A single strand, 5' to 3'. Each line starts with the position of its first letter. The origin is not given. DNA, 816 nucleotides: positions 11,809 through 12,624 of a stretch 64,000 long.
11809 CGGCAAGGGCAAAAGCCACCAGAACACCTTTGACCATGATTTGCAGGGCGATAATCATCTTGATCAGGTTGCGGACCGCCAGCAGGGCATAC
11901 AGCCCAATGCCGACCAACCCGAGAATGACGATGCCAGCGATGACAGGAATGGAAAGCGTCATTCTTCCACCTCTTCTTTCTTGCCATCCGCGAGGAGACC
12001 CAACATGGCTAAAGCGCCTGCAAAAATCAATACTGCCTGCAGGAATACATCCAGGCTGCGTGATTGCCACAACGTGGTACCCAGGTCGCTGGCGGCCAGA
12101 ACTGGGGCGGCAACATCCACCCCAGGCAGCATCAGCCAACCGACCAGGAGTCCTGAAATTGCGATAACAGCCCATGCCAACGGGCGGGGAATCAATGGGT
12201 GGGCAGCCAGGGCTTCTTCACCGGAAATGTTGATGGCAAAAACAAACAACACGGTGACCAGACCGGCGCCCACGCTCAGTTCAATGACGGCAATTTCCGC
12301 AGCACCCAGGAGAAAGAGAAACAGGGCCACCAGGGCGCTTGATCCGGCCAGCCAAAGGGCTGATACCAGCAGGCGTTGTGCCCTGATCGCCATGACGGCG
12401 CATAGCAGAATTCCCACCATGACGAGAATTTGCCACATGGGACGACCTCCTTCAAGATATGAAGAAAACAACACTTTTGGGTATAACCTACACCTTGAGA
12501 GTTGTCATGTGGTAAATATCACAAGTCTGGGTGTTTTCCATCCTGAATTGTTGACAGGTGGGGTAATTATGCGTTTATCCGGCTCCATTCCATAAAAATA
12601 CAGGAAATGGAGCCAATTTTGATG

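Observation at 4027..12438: Energy-converting [NiFe]-hydrogenase with a complex-I-like membrane arm of only two antiporter subunits and no MrpE/F/G module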

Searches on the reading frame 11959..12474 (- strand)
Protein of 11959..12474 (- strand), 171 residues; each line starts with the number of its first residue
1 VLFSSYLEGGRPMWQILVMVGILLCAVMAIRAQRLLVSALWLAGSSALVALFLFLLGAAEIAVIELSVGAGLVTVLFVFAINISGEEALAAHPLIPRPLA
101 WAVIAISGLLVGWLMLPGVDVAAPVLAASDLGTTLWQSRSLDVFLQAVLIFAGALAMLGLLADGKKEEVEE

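Call 4: search_protein_families(library=pfam, proteins=[window:11959-12474:-], max_evalue=0.01)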
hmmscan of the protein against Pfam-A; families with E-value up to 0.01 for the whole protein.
window:11959-12474:- (171 aa): 3 families
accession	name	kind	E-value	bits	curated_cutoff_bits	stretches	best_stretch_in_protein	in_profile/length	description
PF13244.11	MbhD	-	4.5e-08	33.6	27.2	1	21-81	2-62/67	MBH, subunit D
PF00499.25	Oxidored_q3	-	5e-08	33.2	33.2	1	25-154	1-140/146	NADH-ubiquinone/plastoquinone oxidoreductase chain 6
PF14147.11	Spore_YhaL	-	0.00072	19.6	27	1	12-33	2-23/52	Sporulation protein YhaL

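Call 5: search_protein_families(library=ncbifam, proteins=[window:11959-12474:-], max_evalue=0.01)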
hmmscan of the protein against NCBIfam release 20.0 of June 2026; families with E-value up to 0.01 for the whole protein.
window:11959-12474:- (171 aa): 5 families
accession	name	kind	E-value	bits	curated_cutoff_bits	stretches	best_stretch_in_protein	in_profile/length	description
NF006242.0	PRK08378.1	subfamily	2e-11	44.2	98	1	14-82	7-75/85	hypothetical protein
NF009159.0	PRK12504.1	equivalog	7.5e-08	32.5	141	1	16-90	8-83/178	DUF4040 domain-containing protein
NF009161.0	PRK12507.1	equivalog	1.5e-05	24.4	272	1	16-94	14-91/336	putative monovalent cation/H+ antiporter subunit B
NF005023.0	PRK06433.1-2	equivalog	0.0027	18.1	92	1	18-87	8-79/82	NADH dehydrogenase subunit J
NF005169.0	PRK06638.2-4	equivalog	0.0069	16.3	319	1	23-82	15-74/182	NADH-quinone oxidoreductase subunit J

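Call 89: search_solved_structures(query=window:11959-12438:-, max_evalue=1)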
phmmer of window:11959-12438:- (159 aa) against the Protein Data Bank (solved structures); distinct sequences matched with E-value up to 1: 12.
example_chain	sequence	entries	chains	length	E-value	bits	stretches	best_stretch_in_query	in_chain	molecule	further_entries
6cfw_D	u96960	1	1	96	4.7e-08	36.6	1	3-70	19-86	MBH subunit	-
6u8y_D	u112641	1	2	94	7.9e-06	29.3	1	6-70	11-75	DUF4040 domain-containing protein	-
4wz7_6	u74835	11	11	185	0.0028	21.1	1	7-99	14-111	NADH-ubiquinone oxidoreductase chain 6 | ND6 SUBUNIT (NU6M) | Subunit NU6M of NADH:Ubiquinone Oxidoreductase (Complex I)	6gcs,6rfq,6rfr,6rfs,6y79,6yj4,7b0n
6h8k_6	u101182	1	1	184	0.0029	21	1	10-99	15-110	NADH-ubiquinone oxidoreductase chain 6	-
7zm7_6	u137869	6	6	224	0.048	17.1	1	7-98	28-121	NADH-ubiquinone oxidoreductase chain 6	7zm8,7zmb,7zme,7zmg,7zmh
7p61_J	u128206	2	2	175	0.15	15.5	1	17-145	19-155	NADH-quinone oxidoreductase subunit J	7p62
3rko_J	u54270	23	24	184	0.18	15.2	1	17-145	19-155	NADH-QUINONE OXIDOREDUCTASE SUBUNIT J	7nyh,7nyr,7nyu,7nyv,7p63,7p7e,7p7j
7p64_J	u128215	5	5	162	0.38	14.2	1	17-144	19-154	NADH-quinone oxidoreductase subunit J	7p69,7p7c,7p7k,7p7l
7aqq_J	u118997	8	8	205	0.54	13.7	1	11-111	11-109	NADH-ubiquinone oxidoreductase chain 6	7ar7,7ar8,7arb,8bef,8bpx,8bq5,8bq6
7a23_N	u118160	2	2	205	0.54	13.6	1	11-111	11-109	Nad6m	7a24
8e73_6M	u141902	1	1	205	0.74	13.2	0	11-121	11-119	Nad6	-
7eu3_G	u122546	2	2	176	0.85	13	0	17-71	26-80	NAD(P)H-quinone oxidoreductase subunit 6, chloroplastic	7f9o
